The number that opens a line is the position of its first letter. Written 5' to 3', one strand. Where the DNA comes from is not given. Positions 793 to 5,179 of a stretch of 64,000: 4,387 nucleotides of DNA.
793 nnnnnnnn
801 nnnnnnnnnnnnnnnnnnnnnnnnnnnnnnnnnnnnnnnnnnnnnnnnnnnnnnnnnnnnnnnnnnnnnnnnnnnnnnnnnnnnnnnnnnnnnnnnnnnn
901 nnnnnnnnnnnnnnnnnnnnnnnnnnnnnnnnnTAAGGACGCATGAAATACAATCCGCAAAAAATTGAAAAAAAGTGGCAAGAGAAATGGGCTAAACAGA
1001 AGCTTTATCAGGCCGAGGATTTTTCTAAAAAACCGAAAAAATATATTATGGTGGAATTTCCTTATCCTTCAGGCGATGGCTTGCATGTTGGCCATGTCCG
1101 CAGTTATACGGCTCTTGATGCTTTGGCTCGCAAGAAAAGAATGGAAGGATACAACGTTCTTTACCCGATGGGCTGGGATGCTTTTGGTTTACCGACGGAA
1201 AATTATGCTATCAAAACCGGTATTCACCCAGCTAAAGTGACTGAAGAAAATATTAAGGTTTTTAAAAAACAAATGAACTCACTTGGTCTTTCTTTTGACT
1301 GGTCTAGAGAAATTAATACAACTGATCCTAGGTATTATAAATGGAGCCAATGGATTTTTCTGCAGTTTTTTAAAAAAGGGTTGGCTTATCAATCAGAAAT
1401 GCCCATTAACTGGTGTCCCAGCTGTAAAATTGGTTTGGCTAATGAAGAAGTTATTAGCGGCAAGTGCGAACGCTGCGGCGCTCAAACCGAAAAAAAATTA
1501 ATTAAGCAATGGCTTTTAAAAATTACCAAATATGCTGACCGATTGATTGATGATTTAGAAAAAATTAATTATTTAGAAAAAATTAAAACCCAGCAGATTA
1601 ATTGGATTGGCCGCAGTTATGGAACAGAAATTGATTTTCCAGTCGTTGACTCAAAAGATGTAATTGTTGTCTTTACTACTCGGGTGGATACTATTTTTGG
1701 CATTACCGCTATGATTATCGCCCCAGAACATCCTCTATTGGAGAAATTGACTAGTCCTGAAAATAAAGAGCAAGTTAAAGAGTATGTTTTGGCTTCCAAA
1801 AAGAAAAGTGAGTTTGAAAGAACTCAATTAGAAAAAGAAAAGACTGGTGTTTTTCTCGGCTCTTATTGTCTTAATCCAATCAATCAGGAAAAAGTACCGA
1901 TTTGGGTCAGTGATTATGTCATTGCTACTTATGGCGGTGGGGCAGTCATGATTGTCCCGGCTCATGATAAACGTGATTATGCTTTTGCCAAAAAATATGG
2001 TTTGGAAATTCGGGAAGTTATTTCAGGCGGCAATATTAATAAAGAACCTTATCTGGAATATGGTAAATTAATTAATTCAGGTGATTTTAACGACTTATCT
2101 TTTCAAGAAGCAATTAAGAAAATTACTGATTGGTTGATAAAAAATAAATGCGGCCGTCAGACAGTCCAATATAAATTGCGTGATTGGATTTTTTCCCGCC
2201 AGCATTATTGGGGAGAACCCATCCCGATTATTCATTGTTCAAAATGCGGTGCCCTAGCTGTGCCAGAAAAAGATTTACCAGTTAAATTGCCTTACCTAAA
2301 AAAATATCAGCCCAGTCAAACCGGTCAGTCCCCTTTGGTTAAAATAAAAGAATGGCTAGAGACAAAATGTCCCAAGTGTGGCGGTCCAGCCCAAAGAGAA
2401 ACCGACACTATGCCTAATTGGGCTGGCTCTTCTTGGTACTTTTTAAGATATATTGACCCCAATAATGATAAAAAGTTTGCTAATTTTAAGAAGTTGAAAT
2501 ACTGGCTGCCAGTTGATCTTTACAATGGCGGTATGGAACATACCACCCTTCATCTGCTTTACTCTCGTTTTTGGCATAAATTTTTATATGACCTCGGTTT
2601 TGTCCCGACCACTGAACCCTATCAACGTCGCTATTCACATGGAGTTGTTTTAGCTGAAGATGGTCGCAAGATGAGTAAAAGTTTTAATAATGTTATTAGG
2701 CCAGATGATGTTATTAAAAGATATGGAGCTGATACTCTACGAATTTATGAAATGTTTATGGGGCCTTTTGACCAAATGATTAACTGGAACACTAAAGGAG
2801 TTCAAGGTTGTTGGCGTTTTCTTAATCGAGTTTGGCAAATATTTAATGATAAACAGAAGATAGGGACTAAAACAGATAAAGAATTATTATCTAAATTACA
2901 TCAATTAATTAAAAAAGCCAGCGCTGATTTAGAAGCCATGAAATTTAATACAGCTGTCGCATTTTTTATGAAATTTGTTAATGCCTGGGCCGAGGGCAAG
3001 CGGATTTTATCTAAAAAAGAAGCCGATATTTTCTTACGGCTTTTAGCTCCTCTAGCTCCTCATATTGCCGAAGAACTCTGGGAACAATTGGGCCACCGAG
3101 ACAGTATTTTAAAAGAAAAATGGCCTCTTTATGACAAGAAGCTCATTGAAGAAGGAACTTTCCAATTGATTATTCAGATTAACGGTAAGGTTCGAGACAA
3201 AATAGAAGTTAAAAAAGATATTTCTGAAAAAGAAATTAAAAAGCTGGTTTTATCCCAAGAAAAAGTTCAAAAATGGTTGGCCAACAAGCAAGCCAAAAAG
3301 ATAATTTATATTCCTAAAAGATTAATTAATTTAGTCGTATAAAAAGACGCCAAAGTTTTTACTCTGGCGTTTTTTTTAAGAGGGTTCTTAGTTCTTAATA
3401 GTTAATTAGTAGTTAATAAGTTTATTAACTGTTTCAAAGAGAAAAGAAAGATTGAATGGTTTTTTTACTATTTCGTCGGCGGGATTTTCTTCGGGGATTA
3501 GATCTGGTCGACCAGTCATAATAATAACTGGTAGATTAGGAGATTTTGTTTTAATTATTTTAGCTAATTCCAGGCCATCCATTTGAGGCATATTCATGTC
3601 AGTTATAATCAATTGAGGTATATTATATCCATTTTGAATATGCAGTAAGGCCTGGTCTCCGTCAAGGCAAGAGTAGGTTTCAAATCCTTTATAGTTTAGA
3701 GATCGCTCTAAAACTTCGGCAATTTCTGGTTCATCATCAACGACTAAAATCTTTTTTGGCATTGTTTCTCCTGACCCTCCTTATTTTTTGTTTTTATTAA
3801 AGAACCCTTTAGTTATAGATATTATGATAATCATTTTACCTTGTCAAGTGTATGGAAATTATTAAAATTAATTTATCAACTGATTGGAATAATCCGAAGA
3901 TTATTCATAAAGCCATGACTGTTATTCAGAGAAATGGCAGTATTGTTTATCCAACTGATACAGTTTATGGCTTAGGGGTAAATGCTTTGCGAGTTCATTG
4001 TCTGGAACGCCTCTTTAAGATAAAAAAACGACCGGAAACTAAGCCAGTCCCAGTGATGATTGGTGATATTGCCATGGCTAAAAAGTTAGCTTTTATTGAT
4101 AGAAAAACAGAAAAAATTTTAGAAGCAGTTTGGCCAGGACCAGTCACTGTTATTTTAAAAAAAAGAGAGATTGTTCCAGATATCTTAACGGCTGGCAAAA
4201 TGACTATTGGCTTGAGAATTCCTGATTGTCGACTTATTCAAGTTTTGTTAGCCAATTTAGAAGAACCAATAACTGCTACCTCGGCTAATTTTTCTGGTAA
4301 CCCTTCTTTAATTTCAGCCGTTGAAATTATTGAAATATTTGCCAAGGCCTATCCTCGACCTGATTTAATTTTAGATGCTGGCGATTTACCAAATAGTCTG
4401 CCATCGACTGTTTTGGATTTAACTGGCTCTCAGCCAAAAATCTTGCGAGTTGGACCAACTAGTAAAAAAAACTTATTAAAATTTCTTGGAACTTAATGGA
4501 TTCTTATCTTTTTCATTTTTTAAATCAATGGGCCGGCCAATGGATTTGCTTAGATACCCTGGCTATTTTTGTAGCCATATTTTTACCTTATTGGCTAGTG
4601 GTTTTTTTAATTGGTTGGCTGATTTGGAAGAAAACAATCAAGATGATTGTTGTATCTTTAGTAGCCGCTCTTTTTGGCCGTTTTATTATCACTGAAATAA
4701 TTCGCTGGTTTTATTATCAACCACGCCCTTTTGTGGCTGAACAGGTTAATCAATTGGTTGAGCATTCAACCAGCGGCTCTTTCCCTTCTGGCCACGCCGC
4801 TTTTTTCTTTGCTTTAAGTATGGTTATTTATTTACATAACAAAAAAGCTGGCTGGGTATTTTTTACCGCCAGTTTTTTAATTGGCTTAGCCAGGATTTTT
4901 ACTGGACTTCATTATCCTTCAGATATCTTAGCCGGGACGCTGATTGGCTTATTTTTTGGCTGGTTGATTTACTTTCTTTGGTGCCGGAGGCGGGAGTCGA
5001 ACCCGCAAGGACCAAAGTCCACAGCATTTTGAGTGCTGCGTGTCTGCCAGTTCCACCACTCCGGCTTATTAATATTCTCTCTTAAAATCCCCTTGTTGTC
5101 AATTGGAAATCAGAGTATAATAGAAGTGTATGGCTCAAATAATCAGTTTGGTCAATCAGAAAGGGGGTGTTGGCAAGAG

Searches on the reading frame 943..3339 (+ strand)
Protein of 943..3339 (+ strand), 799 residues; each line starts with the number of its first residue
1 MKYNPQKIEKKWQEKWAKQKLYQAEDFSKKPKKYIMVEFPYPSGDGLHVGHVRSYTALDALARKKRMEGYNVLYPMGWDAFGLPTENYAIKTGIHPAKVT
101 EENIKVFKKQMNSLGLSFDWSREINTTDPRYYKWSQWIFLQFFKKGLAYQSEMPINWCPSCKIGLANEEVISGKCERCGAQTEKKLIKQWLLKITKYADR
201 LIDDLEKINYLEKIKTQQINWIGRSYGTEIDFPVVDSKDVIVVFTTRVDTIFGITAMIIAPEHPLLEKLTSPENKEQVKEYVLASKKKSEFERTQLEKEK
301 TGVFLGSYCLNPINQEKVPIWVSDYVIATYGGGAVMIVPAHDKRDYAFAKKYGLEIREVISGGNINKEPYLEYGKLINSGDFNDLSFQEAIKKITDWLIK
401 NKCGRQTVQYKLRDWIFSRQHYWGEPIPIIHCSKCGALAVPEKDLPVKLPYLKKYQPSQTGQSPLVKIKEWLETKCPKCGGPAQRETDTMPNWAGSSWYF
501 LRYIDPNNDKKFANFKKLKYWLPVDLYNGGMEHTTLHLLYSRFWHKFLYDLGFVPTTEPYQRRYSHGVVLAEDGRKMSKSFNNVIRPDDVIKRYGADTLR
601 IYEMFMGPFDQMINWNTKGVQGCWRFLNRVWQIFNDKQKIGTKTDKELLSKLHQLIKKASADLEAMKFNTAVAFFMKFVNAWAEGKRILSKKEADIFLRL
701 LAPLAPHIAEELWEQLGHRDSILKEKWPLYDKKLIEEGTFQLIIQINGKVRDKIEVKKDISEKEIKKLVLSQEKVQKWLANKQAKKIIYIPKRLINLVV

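Call 7: search_protein_families(library=pfam, proteins=[window:943-3339:+], max_evalue=0.001)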
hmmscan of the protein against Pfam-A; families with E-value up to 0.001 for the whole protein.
window:943-3339:+ (799 aa): 5 families
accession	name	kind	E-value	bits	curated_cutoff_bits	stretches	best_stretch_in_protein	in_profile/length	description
PF13603.12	tRNA-synt_1_2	-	2.8e-63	213.2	25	1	220-398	2-184/185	Leucyl-tRNA synthetase, editing domain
PF00133.28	tRNA-synt_1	-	2.1e-55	188.6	22.7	2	11-220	1-222/414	tRNA synthetases class I (I, L, M and V)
PF09334.17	tRNA-synt_1g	-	1.1e-31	110.4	20.1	2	34-183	2-147/391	tRNA synthetases class I (M)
PF08264.19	Anticodon_1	-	2.7e-25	89.4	25.1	1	645-763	1-145/148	Anticodon-binding domain of tRNA ligase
PF01406.26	tRNA-synt_1e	-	9.8e-10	38.7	27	1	558-618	235-294/301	tRNA synthetases class I (C) catalytic domain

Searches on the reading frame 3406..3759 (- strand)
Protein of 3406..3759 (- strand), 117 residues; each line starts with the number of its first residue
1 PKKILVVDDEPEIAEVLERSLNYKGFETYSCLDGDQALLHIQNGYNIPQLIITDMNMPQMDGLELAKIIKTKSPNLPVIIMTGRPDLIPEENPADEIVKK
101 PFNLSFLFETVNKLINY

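Call 84: search_protein_families(library=pfam, proteins=[window:3406-3759:-], max_evalue=0.01)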
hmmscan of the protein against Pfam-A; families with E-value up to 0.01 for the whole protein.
window:3406-3759:- (117 aa): 2 families
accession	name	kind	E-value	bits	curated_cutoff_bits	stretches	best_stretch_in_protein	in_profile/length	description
PF00072.30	Response_reg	-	1.7e-21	76.9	30.2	1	4-111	1-110/111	Response regulator receiver domain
PF06490.17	FleQ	-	0.0062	17.3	22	1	3-87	1-81/108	Flagellar regulatory protein FleQ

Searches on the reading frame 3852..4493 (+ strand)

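Call 84: search_protein_families(library=pfam, proteins=[window:3852-4493:+], max_evalue=0.01)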
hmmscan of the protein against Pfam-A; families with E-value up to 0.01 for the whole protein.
window:3852-4493:+ (214 aa): 1 family
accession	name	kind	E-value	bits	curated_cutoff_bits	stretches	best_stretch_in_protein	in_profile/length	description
PF01300.24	Sua5_yciO_yrdC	-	6.6e-53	179.3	25.1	1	24-201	2-178/178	Telomere recombination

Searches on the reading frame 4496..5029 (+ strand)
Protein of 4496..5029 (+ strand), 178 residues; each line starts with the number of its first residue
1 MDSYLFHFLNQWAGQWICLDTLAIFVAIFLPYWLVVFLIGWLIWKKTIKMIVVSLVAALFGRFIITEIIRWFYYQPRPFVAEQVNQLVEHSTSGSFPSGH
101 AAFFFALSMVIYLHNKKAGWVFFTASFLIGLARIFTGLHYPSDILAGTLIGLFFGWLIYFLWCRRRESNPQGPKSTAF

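Call 17: search_protein_families(library=pfam, proteins=[window:4496-5029:+], max_evalue=0.1)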
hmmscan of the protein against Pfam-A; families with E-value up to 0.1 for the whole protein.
window:4496-5029:+ (178 aa): 4 families
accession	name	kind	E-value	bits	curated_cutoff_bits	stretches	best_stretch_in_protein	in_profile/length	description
PF01569.27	PAP2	-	2.8e-22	79.3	27.2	1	52-162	2-125/130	PAP2 superfamily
PF14378.12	PAP2_3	-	7.4e-07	29.6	27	1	32-153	40-186/190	PAP2 superfamily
PF14360.12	PAP2_C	-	0.00072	20.5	27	1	98-156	8-70/74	PAP2 superfamily C-terminal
PF02681.20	DUF212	-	0.0022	18.6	26.5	1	79-125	25-71/126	Divergent PAP2 family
